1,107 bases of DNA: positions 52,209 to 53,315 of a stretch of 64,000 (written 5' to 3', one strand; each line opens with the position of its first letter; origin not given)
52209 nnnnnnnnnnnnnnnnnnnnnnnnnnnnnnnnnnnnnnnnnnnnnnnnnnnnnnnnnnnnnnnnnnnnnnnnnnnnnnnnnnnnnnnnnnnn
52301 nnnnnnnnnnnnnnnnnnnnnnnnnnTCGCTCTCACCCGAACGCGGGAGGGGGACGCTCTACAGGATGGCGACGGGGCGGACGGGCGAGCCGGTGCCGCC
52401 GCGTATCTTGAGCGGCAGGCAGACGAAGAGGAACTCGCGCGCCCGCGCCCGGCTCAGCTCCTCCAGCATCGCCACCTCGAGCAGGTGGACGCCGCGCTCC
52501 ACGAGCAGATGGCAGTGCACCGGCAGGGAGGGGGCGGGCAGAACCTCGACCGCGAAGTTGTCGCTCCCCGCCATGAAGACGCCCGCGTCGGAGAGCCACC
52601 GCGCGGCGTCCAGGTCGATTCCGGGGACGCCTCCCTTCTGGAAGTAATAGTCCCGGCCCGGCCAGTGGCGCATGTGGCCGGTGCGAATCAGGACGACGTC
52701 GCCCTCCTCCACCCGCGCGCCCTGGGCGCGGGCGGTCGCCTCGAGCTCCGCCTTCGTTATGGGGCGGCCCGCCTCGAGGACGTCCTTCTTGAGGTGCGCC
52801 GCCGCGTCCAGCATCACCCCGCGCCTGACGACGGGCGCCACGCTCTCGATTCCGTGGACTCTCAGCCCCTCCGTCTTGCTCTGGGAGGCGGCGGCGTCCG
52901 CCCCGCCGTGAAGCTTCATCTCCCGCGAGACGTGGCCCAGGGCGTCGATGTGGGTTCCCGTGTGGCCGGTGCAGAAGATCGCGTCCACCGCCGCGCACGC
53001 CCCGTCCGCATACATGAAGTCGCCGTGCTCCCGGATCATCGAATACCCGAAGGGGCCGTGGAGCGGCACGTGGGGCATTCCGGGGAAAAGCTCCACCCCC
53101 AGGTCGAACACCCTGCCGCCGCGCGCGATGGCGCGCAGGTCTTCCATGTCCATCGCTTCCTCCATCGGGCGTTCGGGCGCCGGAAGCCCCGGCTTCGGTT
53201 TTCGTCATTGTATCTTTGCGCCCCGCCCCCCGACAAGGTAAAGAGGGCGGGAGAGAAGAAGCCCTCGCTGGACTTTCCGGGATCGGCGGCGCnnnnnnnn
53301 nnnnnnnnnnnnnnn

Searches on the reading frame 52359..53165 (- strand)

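Call 50: search_protein_families(library=pfam, proteins=[window:52359-53165:-], max_evalue=0.00001)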
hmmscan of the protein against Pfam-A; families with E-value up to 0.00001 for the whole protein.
window:52359-53165:- (268 aa): 1 family
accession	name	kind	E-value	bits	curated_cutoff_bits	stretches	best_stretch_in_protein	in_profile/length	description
PF04199.19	Cyclase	-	2.2e-27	96.4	23.1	1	21-207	2-141/142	Putative cyclase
